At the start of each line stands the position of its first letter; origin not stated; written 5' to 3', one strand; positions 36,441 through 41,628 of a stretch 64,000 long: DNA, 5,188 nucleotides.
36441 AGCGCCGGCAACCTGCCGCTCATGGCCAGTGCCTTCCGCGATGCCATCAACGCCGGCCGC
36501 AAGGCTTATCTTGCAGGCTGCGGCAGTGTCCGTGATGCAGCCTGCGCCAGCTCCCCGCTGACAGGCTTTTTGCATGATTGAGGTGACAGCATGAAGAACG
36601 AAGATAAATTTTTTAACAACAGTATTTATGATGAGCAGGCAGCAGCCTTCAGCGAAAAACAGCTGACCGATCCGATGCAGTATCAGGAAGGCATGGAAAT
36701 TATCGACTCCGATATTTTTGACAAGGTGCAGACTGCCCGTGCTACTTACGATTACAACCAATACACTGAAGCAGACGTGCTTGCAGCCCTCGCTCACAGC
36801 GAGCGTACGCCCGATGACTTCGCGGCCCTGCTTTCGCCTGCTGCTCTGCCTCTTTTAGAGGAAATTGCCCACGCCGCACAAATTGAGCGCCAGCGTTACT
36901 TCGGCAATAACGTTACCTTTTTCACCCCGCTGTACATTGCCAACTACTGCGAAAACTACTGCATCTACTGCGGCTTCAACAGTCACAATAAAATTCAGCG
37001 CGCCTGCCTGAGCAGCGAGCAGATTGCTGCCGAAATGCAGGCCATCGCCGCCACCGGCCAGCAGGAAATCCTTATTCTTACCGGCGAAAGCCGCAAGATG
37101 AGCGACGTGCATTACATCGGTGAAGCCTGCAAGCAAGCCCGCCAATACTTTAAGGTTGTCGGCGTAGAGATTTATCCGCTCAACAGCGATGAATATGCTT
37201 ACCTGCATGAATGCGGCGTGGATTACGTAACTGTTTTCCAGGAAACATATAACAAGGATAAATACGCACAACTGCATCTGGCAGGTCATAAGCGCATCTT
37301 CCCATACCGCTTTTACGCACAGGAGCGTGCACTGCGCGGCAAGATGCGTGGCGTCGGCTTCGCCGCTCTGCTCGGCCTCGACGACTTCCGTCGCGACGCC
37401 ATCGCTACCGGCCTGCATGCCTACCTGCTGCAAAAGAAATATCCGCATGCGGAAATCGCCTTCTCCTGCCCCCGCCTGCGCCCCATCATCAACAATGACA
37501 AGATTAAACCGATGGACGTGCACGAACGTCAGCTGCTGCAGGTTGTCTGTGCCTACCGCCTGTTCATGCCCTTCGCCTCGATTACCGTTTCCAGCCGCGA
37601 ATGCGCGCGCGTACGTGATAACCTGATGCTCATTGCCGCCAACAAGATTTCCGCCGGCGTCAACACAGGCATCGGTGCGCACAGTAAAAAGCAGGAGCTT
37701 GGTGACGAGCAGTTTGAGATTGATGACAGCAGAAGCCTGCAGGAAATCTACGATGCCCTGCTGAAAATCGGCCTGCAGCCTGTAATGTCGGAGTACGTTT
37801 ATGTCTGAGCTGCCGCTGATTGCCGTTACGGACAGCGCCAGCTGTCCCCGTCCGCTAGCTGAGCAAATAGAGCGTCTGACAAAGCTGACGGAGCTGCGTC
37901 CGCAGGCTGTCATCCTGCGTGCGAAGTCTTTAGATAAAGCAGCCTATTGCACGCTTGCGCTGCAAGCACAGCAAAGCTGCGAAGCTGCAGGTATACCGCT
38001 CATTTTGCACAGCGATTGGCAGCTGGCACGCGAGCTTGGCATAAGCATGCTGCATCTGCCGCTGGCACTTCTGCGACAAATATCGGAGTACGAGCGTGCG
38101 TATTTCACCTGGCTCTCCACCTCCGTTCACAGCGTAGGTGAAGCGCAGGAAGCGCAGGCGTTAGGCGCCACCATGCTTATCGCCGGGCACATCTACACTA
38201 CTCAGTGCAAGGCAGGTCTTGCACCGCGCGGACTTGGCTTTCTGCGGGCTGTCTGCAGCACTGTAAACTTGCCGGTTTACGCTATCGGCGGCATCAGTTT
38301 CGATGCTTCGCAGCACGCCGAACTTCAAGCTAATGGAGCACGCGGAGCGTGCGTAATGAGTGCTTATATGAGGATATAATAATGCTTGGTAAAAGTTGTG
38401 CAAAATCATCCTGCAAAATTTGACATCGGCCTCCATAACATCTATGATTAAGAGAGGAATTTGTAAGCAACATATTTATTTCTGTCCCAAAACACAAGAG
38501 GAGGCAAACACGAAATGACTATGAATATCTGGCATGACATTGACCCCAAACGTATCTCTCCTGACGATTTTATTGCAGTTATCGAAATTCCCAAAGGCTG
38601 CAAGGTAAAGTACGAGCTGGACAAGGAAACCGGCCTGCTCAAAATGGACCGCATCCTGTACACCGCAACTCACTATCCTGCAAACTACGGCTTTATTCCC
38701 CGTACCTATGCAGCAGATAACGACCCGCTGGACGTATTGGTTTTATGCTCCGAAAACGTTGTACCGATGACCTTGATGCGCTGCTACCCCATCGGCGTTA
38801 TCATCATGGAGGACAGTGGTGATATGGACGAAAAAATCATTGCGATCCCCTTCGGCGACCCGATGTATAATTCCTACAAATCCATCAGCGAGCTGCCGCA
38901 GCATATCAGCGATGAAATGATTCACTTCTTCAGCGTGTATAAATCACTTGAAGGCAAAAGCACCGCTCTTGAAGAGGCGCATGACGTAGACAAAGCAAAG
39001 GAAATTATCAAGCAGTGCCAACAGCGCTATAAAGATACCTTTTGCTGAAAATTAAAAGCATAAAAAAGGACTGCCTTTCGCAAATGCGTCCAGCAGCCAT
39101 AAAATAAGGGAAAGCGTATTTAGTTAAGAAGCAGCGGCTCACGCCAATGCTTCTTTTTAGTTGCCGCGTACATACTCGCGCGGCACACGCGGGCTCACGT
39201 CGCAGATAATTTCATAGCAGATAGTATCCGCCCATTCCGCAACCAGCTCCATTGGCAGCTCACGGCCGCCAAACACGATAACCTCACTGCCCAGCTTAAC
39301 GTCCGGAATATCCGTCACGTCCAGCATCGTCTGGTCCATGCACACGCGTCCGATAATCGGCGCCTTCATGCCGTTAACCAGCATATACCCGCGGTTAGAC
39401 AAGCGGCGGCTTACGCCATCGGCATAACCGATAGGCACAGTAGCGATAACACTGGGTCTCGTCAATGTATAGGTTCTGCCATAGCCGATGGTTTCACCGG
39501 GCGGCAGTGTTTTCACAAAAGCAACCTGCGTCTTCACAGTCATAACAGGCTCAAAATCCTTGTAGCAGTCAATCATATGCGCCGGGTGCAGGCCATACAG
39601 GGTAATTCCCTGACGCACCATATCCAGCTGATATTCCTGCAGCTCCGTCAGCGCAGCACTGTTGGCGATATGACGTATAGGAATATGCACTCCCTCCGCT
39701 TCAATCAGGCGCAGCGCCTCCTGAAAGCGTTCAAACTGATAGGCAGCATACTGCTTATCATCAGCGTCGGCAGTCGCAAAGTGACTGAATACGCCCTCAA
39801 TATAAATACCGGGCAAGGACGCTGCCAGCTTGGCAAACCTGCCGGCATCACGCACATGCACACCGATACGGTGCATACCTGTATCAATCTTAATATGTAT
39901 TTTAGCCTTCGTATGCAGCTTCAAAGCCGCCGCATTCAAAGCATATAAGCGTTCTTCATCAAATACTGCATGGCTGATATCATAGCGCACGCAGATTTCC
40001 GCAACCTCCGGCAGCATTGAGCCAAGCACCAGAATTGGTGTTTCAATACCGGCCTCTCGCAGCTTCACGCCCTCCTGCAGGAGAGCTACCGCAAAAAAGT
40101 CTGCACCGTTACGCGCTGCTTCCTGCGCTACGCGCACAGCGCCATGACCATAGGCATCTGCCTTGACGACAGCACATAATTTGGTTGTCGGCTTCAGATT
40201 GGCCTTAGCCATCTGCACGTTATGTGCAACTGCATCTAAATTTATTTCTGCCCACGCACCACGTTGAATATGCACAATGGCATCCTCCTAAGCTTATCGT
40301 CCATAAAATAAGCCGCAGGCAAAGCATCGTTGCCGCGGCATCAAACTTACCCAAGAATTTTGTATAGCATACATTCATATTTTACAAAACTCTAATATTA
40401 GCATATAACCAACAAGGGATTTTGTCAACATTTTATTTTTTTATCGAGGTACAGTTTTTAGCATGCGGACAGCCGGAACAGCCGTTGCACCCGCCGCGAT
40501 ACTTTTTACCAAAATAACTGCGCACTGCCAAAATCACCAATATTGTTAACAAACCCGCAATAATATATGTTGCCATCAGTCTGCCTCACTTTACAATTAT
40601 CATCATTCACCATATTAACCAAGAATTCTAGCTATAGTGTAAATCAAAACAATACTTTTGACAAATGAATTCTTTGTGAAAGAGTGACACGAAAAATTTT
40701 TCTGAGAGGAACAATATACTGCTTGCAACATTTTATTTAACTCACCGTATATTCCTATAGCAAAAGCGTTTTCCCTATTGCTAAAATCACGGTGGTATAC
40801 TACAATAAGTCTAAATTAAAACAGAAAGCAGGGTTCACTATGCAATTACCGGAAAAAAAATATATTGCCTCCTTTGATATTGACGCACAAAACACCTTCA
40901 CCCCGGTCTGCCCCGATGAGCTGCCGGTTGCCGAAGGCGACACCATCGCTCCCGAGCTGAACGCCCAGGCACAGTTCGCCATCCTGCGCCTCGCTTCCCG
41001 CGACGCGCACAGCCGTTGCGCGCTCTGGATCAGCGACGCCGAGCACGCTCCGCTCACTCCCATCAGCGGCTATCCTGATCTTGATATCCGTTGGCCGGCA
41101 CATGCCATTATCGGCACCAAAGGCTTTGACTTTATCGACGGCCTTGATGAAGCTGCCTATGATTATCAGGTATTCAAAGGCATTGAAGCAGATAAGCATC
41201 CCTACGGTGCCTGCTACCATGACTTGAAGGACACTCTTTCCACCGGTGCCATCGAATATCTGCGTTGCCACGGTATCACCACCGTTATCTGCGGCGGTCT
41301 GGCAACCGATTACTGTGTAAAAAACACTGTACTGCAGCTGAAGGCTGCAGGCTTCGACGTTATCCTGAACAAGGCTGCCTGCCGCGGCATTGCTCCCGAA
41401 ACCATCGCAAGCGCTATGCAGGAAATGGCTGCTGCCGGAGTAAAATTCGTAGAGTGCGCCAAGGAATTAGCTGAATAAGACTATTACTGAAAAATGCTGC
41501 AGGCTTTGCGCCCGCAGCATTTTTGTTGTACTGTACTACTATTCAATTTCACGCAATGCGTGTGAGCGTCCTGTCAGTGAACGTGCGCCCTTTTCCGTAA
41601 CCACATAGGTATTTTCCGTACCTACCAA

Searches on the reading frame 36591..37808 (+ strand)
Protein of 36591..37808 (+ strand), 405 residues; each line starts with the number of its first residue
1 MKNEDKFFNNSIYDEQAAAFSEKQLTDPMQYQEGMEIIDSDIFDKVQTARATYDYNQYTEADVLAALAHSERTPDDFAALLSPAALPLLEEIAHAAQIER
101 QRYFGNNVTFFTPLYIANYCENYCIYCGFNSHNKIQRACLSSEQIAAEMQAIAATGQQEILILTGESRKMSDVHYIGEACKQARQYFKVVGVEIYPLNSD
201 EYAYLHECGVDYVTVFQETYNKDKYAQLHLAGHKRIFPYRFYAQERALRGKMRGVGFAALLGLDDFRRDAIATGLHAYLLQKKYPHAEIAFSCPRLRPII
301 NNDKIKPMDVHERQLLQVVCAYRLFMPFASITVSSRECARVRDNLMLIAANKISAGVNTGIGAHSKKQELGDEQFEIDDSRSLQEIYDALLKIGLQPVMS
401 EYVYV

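Call 51: search_protein_families(library=pfam, proteins=[window:36591-37808:+], max_evalue=0.00001)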
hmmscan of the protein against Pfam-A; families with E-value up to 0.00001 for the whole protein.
window:36591-37808:+ (405 aa): 2 families
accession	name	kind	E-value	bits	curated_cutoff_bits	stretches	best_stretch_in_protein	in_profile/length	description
PF06968.18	BATS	-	2e-15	57.2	22.2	1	292-396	1-88/88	Biotin and Thiamin Synthesis associated domain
PF04055.27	Radical_SAM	-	1.4e-08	35.5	29.5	1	116-232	3-116/166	Radical SAM superfamily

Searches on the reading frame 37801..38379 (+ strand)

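Call 51: search_protein_families(library=pfam, proteins=[window:37801-38379:+], max_evalue=0.00001)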
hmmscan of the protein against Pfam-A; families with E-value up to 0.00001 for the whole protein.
window:37801-38379:+ (192 aa): 1 family
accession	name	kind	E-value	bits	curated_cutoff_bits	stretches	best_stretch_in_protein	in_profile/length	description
PF02581.23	TMP-TENI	-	1.4e-33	116.2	27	1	6-188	1-179/180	Thiamine monophosphate synthase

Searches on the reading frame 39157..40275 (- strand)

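Call 35: search_protein_families(library=padloc, proteins=[window:39157-40275:-], max_evalue=0.00001)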
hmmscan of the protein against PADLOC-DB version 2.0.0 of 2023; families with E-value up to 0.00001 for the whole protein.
window:39157-40275:- (372 aa): 0 families

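Call 36: search_protein_families(library=ncbifam, proteins=[window:39157-40275:-], max_evalue=0.00001)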
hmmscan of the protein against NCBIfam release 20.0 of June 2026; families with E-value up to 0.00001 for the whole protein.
window:39157-40275:- (372 aa): 10 families
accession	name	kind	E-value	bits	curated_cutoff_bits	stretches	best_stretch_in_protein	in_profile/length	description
TIGR00492.1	alr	equivalog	6.1e-119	397.2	168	1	7-369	3-368/369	alanine racemase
NF008897.0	PRK11930.1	equivalog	1.1e-115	387.5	804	1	9-369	462-820/822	bifunctional UDP-N-acetylmuramoyl-tripeptide:D-alanyl-D-alanine ligase/alanine racemase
NF033131.1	vanT-G-Cterm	exception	2.1e-104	349.3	460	1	7-366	3-366/368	serine racemase VanT catalytic subunit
NF033132.1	vanT-CELN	equivalog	1.4e-70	238.6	900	1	7-366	340-695/697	membrane-bound serine racemase VanT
NF002970.2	PRK03646.1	exception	4.5e-64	216.7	600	1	5-366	3-353/356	catabolic alanine racemase DadX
NF033133.1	vanT-L-cat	exception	5e-63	213.5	750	1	7-364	8-361/366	serine racemase VanT-L catalytic subunit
NF009879.0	PRK13340.1-4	subfamily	6.9e-63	212.9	434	1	5-340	40-373/406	alanine racemase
NF000792.0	PRK00053.2-3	equivalog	2.3e-53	181.6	384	1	10-369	7-359/360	alanine racemase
NF000791.0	PRK00053.2-2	equivalog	3e-51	174.6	218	1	10-368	5-339/340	alanine racemase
NF040742.1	racem_Orr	exception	6.8e-06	25.3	480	0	10-162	5-154/351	ornithine racemase Orr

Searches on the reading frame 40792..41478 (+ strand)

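Call 51: search_protein_families(library=pfam, proteins=[window:40792-41478:+], max_evalue=0.00001)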
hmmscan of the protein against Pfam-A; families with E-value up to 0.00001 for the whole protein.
window:40792-41478:+ (228 aa): 1 family
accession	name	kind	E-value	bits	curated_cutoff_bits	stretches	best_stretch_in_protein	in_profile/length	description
PF00857.26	Isochorismatase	-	5.1e-14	53.2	27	1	56-220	33-171/175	Isochorismatase domain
